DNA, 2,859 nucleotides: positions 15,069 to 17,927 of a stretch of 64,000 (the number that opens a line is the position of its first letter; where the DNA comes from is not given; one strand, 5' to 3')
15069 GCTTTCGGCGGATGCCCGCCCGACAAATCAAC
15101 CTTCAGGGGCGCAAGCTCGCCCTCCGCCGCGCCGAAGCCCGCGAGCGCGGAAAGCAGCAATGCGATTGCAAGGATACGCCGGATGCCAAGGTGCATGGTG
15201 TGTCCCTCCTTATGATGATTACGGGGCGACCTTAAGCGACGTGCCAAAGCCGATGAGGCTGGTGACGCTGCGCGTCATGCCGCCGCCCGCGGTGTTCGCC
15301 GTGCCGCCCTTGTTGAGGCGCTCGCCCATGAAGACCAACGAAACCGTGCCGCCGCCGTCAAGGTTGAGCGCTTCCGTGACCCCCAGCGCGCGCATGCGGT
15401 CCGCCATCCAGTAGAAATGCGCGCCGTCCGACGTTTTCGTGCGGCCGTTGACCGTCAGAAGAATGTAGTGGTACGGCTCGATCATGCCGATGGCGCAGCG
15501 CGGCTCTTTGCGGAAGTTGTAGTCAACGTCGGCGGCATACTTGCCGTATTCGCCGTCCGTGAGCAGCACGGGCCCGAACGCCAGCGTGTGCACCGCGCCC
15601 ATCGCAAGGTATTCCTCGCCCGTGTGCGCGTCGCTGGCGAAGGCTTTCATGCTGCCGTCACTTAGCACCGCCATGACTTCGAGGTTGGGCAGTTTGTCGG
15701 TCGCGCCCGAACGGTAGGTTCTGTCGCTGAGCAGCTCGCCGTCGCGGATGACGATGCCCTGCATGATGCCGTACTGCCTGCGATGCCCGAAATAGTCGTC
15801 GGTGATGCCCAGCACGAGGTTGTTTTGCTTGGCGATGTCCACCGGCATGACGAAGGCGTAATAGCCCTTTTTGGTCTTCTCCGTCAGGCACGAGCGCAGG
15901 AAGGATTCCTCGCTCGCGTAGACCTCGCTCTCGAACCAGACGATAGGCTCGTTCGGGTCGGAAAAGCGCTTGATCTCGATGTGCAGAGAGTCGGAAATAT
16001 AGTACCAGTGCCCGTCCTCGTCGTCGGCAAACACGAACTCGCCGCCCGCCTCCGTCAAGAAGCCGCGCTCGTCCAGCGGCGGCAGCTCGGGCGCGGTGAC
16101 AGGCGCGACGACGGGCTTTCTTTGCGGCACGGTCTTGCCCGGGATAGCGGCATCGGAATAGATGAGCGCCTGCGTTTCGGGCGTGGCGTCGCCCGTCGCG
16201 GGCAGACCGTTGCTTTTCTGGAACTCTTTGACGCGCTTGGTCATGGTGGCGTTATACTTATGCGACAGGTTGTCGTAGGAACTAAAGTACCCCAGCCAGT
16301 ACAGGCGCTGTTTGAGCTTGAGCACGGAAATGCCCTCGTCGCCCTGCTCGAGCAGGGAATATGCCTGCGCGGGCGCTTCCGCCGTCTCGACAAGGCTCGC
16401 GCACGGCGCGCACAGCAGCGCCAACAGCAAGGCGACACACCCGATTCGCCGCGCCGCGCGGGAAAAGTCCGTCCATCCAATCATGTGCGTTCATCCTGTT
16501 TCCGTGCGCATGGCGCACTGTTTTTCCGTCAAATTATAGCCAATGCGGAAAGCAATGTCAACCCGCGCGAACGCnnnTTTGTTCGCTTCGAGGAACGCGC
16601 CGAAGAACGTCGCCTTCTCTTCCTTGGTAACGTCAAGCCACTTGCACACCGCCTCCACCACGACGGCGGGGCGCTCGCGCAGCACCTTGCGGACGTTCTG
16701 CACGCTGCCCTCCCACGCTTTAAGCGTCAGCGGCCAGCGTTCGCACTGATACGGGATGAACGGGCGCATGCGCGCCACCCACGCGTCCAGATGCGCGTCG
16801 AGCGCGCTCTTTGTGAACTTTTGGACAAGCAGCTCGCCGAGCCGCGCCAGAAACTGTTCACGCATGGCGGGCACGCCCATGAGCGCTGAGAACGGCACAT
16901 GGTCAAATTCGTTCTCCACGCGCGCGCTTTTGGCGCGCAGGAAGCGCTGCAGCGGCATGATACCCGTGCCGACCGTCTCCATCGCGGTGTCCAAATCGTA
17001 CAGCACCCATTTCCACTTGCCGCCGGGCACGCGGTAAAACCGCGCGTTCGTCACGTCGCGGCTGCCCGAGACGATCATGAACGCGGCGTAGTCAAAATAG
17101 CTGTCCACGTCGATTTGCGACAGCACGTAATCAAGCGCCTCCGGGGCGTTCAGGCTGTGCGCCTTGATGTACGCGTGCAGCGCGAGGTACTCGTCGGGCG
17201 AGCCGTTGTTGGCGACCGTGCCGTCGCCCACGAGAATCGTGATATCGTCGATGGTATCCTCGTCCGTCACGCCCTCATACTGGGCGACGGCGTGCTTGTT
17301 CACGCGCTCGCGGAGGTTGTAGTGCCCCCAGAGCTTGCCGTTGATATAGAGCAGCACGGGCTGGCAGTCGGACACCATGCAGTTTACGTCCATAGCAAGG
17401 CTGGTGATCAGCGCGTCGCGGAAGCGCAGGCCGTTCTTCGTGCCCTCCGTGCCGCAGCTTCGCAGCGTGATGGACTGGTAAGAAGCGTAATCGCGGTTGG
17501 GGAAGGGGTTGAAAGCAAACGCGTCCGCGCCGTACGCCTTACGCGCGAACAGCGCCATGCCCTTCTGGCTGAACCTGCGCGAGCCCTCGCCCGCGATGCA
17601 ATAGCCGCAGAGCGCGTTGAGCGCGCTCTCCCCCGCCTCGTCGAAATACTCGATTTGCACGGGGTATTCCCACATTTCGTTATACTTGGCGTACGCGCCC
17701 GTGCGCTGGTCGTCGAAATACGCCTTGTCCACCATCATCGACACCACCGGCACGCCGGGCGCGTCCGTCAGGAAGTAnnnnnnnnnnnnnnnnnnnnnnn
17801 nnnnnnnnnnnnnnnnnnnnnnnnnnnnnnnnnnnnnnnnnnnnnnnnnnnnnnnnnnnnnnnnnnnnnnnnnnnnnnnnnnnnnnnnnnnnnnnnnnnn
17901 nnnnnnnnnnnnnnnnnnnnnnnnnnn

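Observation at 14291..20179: Co-directional array of four secreted proteins: RCC1 propeller, LTD-LTD-CotH kinase-like protein and two NAGPA-like phosphodiester glycosidases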

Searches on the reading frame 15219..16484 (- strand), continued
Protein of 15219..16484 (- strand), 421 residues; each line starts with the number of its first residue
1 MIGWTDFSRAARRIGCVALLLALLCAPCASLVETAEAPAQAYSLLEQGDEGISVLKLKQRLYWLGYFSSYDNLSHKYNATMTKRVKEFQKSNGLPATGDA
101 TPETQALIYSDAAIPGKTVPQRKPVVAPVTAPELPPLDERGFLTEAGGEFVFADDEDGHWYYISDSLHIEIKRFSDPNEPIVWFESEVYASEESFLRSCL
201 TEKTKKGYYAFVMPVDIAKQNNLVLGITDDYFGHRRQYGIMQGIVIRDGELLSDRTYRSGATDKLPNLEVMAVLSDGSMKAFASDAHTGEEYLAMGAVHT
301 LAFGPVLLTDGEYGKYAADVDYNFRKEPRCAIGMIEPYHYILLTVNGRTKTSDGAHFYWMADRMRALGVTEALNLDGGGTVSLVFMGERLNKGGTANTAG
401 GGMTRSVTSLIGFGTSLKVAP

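Call 57: find_encoding_contigs(protein=P0249, flank=8000, max_places=2)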
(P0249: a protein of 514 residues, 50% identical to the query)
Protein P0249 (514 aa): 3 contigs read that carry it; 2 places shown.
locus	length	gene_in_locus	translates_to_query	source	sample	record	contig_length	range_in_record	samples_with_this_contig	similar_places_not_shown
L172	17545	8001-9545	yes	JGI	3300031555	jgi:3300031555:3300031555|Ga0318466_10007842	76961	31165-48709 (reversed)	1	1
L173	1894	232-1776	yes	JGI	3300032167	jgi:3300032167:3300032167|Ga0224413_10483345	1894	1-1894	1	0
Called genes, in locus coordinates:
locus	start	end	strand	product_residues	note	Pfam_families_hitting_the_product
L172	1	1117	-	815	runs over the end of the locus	PF02861:Clp_N, PF13191:AAA_16 (weak), PF00004:AAA, PF17871:AAA_lid_9, PF02151:UVR, PF07724:AAA_2, PF07728:AAA_5, PF10431:ClpB_D2-small, +8 more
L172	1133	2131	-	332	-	PF00217:ATP-gua_Ptrans, PF27454:McsB_C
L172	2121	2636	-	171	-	PF02151:UVR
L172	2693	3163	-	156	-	PF05848:CtsR, PF17727:CtsR_C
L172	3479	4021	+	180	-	PF12844:HTH_19 (weak), PF13560:HTH_31, PF01381:HTH_3, PF02311:AraC_binding, PF07883:Cupin_2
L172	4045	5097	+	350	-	PF00005:ABC_tran, PF13304:AAA_21 (faint)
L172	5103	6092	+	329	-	PF00528:BPD_transp_1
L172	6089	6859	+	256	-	PF00528:BPD_transp_1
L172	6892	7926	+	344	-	PF02030:Lipoprotein_8 (weak), PF01547:SBP_bac_1, PF13416:SBP_bac_8, PF13531:SBP_bac_11, PF13343:SBP_bac_6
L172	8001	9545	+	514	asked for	PF01471:PG_binding_1, PF09992:NAGPA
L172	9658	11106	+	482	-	PF00884:Sulfatase, PF01663:Phosphodiest, PF02995:DUF229 (faint), PF16347:SGSH_C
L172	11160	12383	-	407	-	PF02073:Peptidase_M29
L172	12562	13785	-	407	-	PF00150:Cellulase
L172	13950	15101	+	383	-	PF00331:Glyco_hydro_10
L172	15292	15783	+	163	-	PF12833:HTH_18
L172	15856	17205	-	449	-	PF01547:SBP_bac_1 (weak)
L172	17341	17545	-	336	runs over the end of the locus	PF00528:BPD_transp_1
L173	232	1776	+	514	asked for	PF01471:PG_binding_1, PF09992:NAGPA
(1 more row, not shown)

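Call 87: predict_structure(alignment_id=A6)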
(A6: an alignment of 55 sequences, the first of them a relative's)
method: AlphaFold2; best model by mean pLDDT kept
length: 421 residues; sequences in the alignment: 55
mean_pLDDT: 89.6   pTM: 0.82
mean pLDDT of the five models: 89.6, 89.6, 89.5, 88.8, 87.9
residues with pLDDT >= 90: 302; 70-90: 83; 50-70: 11; < 50: 25
segments of 3 or more residues with pLDDT < 50: 1-4, 29-40, 394-401
pLDDT, mean of each block of 10 residues (from residue 1): 55 84 66 45 93 92 93 90 98 98 95 93 91 96 95 96 98 93 97 95 89 95 96 90 95 93 87 98 97 98 96 89 87 98 93 92 97 93 95 50 79 95 77
secondary structure, 60 per line:
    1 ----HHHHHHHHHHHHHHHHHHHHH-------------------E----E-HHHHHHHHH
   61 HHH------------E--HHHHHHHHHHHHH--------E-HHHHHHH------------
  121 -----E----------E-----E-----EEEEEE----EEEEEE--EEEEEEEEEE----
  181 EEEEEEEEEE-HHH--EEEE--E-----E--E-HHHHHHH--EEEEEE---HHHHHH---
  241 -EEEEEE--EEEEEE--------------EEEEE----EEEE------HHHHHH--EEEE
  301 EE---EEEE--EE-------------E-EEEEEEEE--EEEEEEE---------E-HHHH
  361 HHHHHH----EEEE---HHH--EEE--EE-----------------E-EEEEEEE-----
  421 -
elements in order: H5-25 H52-63 H79-91 H102-108 E149-154 E159-164 E167-176 E181-190 E197-200 H214-220 E223-228 H232-237 E242-247 E250-255 E270-274 E279-282 H289-294 E297-302 E306-309 E329-336 E339-345 H357-366 E371-374 E383-385 E409-415

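Call 89: fold_search(model_id=the predicted structure, library=pdb)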
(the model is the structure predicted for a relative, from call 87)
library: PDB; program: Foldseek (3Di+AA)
matches with E <= 10: 360; with E <= 0.001: 15
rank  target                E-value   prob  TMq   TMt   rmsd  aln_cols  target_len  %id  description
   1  3ohg                  9.0e-13  1.00  0.43  0.60   5.1       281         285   18  Crystal structure of a protein with unknown function from DUF2233 family (BACOVA_00430) from Bacteroides ovatus at 1.80  (released 2010-09-08)
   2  6u11_A                2.4e-12  1.00  0.43  0.56   6.2       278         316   20  Xenopus laevis N-acetylglucosamine-1-phosphodiester alpha-N-acetylglucosaminidase (NAGPA) (C46S C219S C453S C480S C486 (released 2020-02-19)
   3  5h3k                  1.4e-11  1.00  0.40  0.32  10.9       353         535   14  Crystal structure of a hypothetical protein from Synechocystis (released 2017-10-25)
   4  6pki_D                2.4e-11  1.00  0.44  0.60   9.4       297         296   17  Zebrafish N-acetylglucosamine-1-phosphodiester alpha-N-acetylglucosaminidase (NAGPA) catalytic domain (C56S C230S) in  (released 2020-02-19)
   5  6pki_B                3.7e-11  1.00  0.44  0.59   5.7       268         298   18  Zebrafish N-acetylglucosamine-1-phosphodiester alpha-N-acetylglucosaminidase (NAGPA) catalytic domain (C56S C230S) in  (released 2020-02-19)
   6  6pki_A                3.9e-11  1.00  0.44  0.59   5.6       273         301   18  Zebrafish N-acetylglucosamine-1-phosphodiester alpha-N-acetylglucosaminidase (NAGPA) catalytic domain (C56S C230S) in  (released 2020-02-19)
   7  6pkg_A                4.4e-11  1.00  0.42  0.56   5.8       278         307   18  Zebrafish N-acetylglucosamine-1-phosphodiester alpha-N-acetylglucosaminidase (NAGPA) catalytic domain auto-inhibited b (released 2020-02-19)
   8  6pku_A                8.2e-11  1.00  0.42  0.65   5.6       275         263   17  Guinea pig N-acetylglucosamine-1-phosphodiester alpha-N-acetylglucosaminidase (NAGPA) catalytic domain (C51S C221S) in (released 2020-02-19)
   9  6pky_B                1.4e-10  1.00  0.38  0.53  13.2       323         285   16  Guinea pig N-acetylglucosamine-1-phosphodiester alpha-N-acetylglucosaminidase (NAGPA) catalytic domain auto-inhibited  (released 2020-02-19)
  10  6pku_B                1.6e-10  1.00  0.43  0.66   5.5       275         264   16  Guinea pig N-acetylglucosamine-1-phosphodiester alpha-N-acetylglucosaminidase (NAGPA) catalytic domain (C51S C221S) in (released 2020-02-19)
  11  6pky_D                3.0e-10  1.00  0.42  0.60  10.7       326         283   16  Guinea pig N-acetylglucosamine-1-phosphodiester alpha-N-acetylglucosaminidase (NAGPA) catalytic domain auto-inhibited  (released 2020-02-19)
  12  6pky_A                3.0e-10  1.00  0.38  0.53  11.6       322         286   15  Guinea pig N-acetylglucosamine-1-phosphodiester alpha-N-acetylglucosaminidase (NAGPA) catalytic domain auto-inhibited  (released 2020-02-19)
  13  6pky_C                4.7e-10  1.00  0.38  0.54  13.0       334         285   16  Guinea pig N-acetylglucosamine-1-phosphodiester alpha-N-acetylglucosaminidase (NAGPA) catalytic domain auto-inhibited  (released 2020-02-19)
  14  6ozd_B                5.3e-08  1.00  0.34  0.28  12.4       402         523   14  Crystal structure of Putative exported protein (BPSS2145) from Burkholderia pseudomallei K96243 (released 2019-06-12)
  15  6ozd_A                1.0e-07  1.00  0.36  0.30  11.2       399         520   14  Crystal structure of Putative exported protein (BPSS2145) from Burkholderia pseudomallei K96243 (released 2019-06-12)
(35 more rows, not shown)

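Call 96: search_protein_families(library=ncbifam, proteins=[L167:10568-11524:+], max_evalue=0.01)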
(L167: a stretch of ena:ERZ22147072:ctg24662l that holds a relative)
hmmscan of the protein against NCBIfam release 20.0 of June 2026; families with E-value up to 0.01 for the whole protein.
L167:10568-11524:+ (318 aa): 3 families
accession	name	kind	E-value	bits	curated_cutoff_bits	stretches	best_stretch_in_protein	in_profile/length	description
TIGR00544.1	lgt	equivalog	4.3e-13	49.3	118.9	1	12-242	19-258/280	prolipoprotein diacylglyceryl transferase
NF000778.0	PRK00052.3-4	equivalog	1.8e-09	37.6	334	1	7-244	5-239/252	prolipoprotein diacylglyceryl transferase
NF000784.0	PRK00052.4-5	subfamily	0.00014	21.1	409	1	9-148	7-145/298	prolipoprotein diacylglyceryl transferase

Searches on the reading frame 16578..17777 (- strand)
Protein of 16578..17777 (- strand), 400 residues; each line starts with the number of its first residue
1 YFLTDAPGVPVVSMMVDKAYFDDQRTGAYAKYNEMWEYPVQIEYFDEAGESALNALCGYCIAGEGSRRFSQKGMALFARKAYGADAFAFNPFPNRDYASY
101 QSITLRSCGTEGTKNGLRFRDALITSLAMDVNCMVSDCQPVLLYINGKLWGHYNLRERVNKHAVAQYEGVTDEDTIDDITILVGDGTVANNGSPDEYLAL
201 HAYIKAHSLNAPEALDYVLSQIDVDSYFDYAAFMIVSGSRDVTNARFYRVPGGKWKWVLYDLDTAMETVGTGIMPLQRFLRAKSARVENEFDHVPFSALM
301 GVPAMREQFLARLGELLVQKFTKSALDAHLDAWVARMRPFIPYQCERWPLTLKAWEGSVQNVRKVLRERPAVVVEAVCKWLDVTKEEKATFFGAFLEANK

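Call 92: predict_structure(alignment_id=A7)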
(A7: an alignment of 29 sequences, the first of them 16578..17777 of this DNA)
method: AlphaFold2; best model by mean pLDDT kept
length: 400 residues; sequences in the alignment: 29
mean_pLDDT: 92.0   pTM: 0.90
mean pLDDT of the five models: 92.0, 91.2, 90.9, 90.5, 90.4
residues with pLDDT >= 90: 319; 70-90: 68; 50-70: 11; < 50: 2
segments of 3 or more residues with pLDDT < 50: none
pLDDT, mean of each block of 10 residues (from residue 1): 69 95 90 88 94 96 78 94 93 91 90 79 92 93 94 94 95 96 93 97 97 98 97 93 89 96 83 83 87 95 98 97 96 95 91 93 93 95 97 96
secondary structure, 60 per line:
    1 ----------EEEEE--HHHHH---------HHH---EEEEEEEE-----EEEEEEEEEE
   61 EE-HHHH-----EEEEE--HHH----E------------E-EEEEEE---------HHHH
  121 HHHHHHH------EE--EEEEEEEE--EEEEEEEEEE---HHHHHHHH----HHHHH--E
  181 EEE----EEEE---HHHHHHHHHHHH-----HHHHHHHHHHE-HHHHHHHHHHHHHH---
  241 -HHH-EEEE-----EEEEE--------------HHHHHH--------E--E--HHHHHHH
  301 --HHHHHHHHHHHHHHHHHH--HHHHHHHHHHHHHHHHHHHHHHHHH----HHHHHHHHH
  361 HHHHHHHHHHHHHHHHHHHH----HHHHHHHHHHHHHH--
elements in order: E11-15 H18-22 E38-45 E51-62 H64-67 E73-77 E102-107 H117-127 E138-145 E148-157 H161-168 H173-177 E180-183 E188-191 H195-206 H212-221 H224-237 E246-249 E255-259 H274-279 H294-300 H303-320 H323-347 H352-380 H385-398

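Call 94: fold_search(model_id=the predicted structure, library=pdb)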
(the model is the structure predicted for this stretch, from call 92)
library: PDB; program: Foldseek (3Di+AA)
matches with E <= 10: 312; with E <= 0.001: 6
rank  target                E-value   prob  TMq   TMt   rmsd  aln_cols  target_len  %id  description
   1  5jd9                  2.0e-13  1.00  0.67  0.75   6.1       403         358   15  Bacillus cereus CotH kinase (released 2016-05-18)
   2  5jda                  2.9e-13  1.00  0.67  0.74   6.2       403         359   15  Bacillus cereus CotH kinase plus Mg2+/AMP (released 2016-05-18)
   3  4wwp                  3.1e-04  0.99  0.31  0.19  11.7       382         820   12  Crystal structure of human PI3K-gamma in complex with pyridinylquinoline inhibitor N-{(1S)-1-[8-chloro-2-(2-methylpyridi (released 2014-12-17)
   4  3qaq                  4.0e-04  0.98  0.27  0.16  13.4       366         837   12  Crystal structure of PI3K-gamma in complex with triazine-benzimidazole 1 (released 2011-03-30)
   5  4ezj                  5.7e-04  0.97  0.27  0.17  12.7       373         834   13  Potent and Selective Inhibitors of PI3K-delta: Obtaining Isoform Selectivity from the Affinity Pocket and Tryptophan She (released 2013-04-17)
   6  3sd5                  7.0e-04  0.96  0.26  0.16  12.5       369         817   13  Crystal Structure of PI3K gamma with 5-(2,4-dimorpholinopyrimidin-6-yl)-4-(trifluoromethyl)pyridin-2-amine (released 2012-01-04)
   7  6aud                  1.0e-03  0.98  0.31  0.18  11.6       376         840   14  PI3K-gamma K802T in complex with Cpd 8 10-((1-(tert-butyl)piperidin-4-yl)sulfinyl)-2-(1-isopropyl-1H-1,2,4-triazol-5-yl) (released 2017-11-15)
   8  4fjz                  1.2e-03  0.95  0.27  0.16  12.6       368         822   10  Crystal structure of PI3K-gamma in complex with pyrrolo-pyridine inhibitor 63 (released 2012-10-24)
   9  8so9_A                1.4e-03  0.93  0.28  0.15  12.8       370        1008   12  Phosphoinositide phosphate 3 kinase gamma (released 2024-04-03)
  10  4fjy                  2.2e-03  0.95  0.28  0.17  11.6       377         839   12  Crystal structure of PI3K-gamma in complex with quinoline-indoline inhibitor 24f (released 2012-10-24)
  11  3dpd                  2.3e-03  0.93  0.28  0.16  13.3       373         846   10  Achieving multi-isoform PI3K inhibition in a series of substituted 3,4-Dihydro-2H-benzo[1,4]oxazines (released 2008-08-26)
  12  8v8j_C                2.9e-03  0.87  0.26  0.13  13.1       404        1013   10  PI3Ka H1047R co-crystal structure with inhibitors in two cryptic pockets (compounds 4 and 5). (released 2024-03-20)
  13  3s2a                  3.5e-03  0.94  0.30  0.18  11.0       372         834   13  Crystal structure of PI3K-gamma in complex with a quinoline inhibitor (released 2011-06-08)
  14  5t23                  3.7e-03  0.89  0.26  0.15  13.7       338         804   11  PI3Kg IN COMPLEX WITH 5d (released 2017-04-19)
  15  1e8w                  3.9e-03  0.94  0.31  0.18  12.0       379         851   12  Structure determinants of phosphoinositide 3-kinase inhibition by wortmannin, LY294002, quercetin, myricetin and stauros (released 2000-11-17)
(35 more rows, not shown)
